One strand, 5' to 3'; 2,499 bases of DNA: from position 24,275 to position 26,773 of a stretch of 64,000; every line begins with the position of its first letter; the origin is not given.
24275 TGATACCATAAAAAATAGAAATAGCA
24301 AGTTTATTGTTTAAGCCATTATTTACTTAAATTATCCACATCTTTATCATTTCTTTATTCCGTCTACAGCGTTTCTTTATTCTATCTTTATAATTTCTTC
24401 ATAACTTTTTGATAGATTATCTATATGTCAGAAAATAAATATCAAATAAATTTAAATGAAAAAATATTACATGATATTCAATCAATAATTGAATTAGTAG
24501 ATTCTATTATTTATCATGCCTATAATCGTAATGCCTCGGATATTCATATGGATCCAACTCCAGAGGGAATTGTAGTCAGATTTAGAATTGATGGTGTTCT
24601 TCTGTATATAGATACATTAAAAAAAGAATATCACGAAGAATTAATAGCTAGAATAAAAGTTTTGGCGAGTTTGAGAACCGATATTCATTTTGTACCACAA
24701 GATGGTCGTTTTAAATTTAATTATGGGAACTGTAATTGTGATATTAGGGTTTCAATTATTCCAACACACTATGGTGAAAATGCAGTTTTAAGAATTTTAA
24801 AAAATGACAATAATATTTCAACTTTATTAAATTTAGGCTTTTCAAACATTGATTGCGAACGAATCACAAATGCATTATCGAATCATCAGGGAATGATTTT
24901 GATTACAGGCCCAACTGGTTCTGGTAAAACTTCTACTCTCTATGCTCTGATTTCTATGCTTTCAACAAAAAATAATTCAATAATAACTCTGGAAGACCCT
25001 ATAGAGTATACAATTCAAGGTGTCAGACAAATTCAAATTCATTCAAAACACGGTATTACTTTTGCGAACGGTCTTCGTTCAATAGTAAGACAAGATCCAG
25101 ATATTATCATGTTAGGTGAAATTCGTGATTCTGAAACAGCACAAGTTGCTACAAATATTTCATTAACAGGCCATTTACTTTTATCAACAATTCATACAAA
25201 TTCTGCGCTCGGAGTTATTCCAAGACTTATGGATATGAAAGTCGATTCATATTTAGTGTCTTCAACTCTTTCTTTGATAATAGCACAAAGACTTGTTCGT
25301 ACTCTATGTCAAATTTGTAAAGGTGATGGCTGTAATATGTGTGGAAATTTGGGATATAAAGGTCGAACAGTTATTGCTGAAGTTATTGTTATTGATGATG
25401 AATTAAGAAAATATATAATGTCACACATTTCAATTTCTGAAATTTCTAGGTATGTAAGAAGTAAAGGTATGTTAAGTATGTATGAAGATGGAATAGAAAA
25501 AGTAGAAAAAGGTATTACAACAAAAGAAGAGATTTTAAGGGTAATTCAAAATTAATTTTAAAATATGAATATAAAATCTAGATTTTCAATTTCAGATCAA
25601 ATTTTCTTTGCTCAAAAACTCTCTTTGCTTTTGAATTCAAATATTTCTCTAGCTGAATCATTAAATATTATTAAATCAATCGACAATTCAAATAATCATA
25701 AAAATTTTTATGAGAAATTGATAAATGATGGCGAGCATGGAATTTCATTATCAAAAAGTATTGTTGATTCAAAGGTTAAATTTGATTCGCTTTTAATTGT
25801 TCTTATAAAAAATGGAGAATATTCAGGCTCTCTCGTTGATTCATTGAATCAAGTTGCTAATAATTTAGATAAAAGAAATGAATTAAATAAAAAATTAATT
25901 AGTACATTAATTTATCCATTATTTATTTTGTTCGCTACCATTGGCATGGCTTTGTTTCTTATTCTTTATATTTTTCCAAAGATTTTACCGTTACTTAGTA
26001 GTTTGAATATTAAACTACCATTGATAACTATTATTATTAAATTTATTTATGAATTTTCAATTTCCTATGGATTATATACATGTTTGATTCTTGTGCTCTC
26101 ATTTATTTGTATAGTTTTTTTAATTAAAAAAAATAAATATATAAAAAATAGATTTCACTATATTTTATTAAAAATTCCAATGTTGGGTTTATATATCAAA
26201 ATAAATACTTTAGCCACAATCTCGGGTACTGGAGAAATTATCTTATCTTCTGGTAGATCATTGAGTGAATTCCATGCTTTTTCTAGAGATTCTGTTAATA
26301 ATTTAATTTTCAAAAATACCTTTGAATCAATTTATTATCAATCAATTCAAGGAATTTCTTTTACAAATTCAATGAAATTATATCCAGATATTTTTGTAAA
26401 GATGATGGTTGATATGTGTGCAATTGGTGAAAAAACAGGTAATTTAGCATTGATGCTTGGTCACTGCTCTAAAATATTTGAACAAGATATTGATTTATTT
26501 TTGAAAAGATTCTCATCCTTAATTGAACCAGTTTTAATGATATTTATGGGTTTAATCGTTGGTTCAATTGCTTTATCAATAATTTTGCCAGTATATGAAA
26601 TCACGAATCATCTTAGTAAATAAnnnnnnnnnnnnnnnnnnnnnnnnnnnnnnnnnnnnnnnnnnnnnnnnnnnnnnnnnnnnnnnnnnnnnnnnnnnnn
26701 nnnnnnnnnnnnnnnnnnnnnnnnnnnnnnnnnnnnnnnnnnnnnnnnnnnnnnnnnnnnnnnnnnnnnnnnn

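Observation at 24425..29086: Type IV pilus locus encoding a prepilin fused to an LVIVD beta-propeller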

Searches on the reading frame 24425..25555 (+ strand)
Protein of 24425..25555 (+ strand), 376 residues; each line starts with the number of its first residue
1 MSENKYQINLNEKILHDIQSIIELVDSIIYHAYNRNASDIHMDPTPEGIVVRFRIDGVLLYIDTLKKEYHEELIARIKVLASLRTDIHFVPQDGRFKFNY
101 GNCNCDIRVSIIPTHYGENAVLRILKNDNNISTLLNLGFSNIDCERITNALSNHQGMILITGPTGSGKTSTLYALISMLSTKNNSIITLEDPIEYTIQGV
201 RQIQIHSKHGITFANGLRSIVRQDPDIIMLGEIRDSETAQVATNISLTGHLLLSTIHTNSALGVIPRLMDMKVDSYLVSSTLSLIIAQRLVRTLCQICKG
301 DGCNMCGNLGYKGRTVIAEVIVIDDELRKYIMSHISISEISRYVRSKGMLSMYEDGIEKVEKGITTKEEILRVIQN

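Call 3: search_protein_families(library=pfam, proteins=[window:24425-25555:+], max_evalue=1)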
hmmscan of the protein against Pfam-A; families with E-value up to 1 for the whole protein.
window:24425-25555:+ (376 aa): 33 families (the best 25 are shown)
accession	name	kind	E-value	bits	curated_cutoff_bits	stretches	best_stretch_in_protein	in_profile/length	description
PF00437.27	T2SSE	-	2.3e-116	388.9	24.9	1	17-372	4-370/370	Type II/IV secretion system protein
PF20720.3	nSTAND3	-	1.6e-05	25.1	27.2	1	145-192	8-54/155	Novel STAND NTPase 3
PF04851.21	ResIII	-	4.3e-05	23.9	22.5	1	144-196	12-66/164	Type III restriction enzyme, res subunit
PF13476.12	AAA_23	-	7.2e-05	23.9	27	1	154-183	18-47/201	AAA domain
PF12775.13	AAA_7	-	0.00013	22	25.8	1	142-189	20-67/181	P-loop containing dynein motor region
PF13401.12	AAA_22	-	0.00014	22.6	27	1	154-192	4-42/130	AAA domain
PF13555.12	AAA_29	-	0.00027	21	27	1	154-183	21-50/61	P-loop containing region of AAA domain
PF13086.12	AAA_11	-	0.00032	21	27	1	145-181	8-43/257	AAA domain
PF00005.33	ABC_tran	-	0.001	20.1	25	1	155-201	11-52/137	ABC transporter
PF25199.1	nSTAND_NTPase5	-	0.0014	18.9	34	1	152-204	38-91/145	Novel STAND NTPase 5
PF02463.25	SMC_N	-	0.002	18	40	1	131-185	2-54/220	RecF/RecN/SMC N terminal domain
PF13173.12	AAA_14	-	0.003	18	27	1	156-240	3-78/129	AAA domain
PF13604.12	AAA_30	-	0.0043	17.2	27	1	147-188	10-51/191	AAA domain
PF13191.12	AAA_16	-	0.0071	17.3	32.6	1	149-182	14-51/167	AAA ATPase domain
PF01580.24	FtsK_SpoIIIE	-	0.0075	16.2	24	1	143-181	27-65/221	FtsK/SpoIIIE family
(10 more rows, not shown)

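Call 4: search_protein_families(library=ncbifam, proteins=[window:24425-25555:+], max_evalue=1)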
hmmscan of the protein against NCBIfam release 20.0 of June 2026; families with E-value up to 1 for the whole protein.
window:24425-25555:+ (376 aa): 57 families (the best 25 are shown)
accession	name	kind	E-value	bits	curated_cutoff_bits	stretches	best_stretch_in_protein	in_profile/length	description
TIGR02533.1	type_II_gspE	equivalog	1.2e-131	439.7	630.25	2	16-299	104-387/486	type II secretion system ATPase GspE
TIGR02538.1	type_IV_pilB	equivalog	2.2e-115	386.4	675.65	2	16-299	176-460/564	type IV-A pilus assembly ATPase PilB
NF007755.0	PRK10436.1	equivalog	1.6e-113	379.9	617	2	8-299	72-363/465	type II secretion system protein GspE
NF053534.1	T4PilAsmATPsTfpB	equivalog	1.1e-104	350.9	850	2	16-299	196-480/584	type IV pilus assembly ATPase TfpB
NF041000.1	ATPase_ComGA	equivalog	2e-74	250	300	1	27-292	2-266/267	competence type IV pilus ATPase ComGA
TIGR01420.1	pilT_fam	subfamily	7.7e-52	176.6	319.1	1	26-372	3-336/343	PilT/PilU family type 4a pilus ATPase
TIGR02525.1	plasmid_TraJ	equivalog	6.6e-28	97.7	368.3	1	121-344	121-334/372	plasmid transfer ATPase TraJ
TIGR02524.1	dot_icm_DotB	equivalog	1.3e-21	77.3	463.3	1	144-366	123-346/358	Dot/Icm type IV secretion system ATPase DotB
TIGR02782.1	TrbB_P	equivalog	9.1e-16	58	304.55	1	143-275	125-258/303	P-type conjugative transfer ATPase TrbB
TIGR02788.1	VirB11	equivalog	2.1e-15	56.6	249.95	1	153-277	142-271/308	P-type DNA transfer ATPase VirB11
TIGR03819.1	heli_sec_ATPase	hypoth_equivalog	9.4e-15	54.6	373.15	1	116-275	138-304/340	TadA family conjugal transfer-associated ATPase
NF058587.1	archaellum_moto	equivalog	1.7e-13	50.1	550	1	157-270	277-395/527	archaellum flagellar ATPase motor FlaI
NF010469.0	PRK13894.1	subfamily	5.6e-13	48.9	508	1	143-271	138-267/320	conjugal transfer ATPase TrbB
NF010407.0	PRK13833.1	subfamily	2.1e-12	47.1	499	1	146-272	136-263/323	conjugal transfer protein TrbB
NF010425.0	PRK13851.1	equivalog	7e-11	41.6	461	1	138-269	145-281/344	type IV secretion system protein VirB11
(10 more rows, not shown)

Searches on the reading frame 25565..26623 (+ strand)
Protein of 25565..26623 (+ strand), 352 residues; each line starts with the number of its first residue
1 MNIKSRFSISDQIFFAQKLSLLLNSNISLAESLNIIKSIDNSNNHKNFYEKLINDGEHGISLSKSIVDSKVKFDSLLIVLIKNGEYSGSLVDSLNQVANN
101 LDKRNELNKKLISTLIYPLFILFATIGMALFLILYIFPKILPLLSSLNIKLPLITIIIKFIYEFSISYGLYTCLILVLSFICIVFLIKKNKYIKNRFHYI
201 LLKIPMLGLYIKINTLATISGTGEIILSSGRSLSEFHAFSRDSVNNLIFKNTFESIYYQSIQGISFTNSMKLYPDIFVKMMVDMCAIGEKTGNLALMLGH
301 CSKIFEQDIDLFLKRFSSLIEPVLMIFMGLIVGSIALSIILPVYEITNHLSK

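Call 3: search_protein_families(library=pfam, proteins=[window:25565-26623:+], max_evalue=1)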
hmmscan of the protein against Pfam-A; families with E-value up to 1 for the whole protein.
window:25565-26623:+ (352 aa): 3 families
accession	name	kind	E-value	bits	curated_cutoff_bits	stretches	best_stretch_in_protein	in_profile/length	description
PF00482.28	T2SSF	-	5.2e-39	133.5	25.2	2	15-138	1-125/125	Type II secretion system (T2SS), protein F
PF04881.20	Adeno_GP19K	-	0.15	12.4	27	1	161-190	93-122/133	Adenovirus GP19K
PF23858.1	DUF7220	-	0.37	11.6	28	1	315-351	4-40/70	Family of unknown function (DUF7220)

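Call 4: search_protein_families(library=ncbifam, proteins=[window:25565-26623:+], max_evalue=1)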
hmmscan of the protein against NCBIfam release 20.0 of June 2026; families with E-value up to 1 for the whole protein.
window:25565-26623:+ (352 aa): 6 families
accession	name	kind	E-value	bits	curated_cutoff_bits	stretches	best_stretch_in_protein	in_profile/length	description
TIGR02120.1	GspF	equivalog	7.3e-60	203.3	424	1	4-349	57-400/401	type II secretion system inner membrane protein GspF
NF007861.0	PRK10573.1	equivalog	7.2e-50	170.2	401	1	11-351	60-399/401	protein transport protein HofC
NF052607.1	T4PiliAsmPilCThrm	equivalog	1.8e-47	162.3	700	1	12-352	68-406/406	type IV pilus assembly protein PilC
NF047826.1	T3SSXpsF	equivalog_domain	6.1e-37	127.4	650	1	7-349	63-403/405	type II secretion system protein XpsF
NF052606.1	T4PiliAsmPilCMyx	equivalog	1.8e-36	125.9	700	1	10-348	80-416/419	type IV pilus assembly protein PilC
NF041012.2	T4P_ComGB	equivalog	1.9e-35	122.8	240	1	11-346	2-330/332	competence type IV pilus assembly protein ComGB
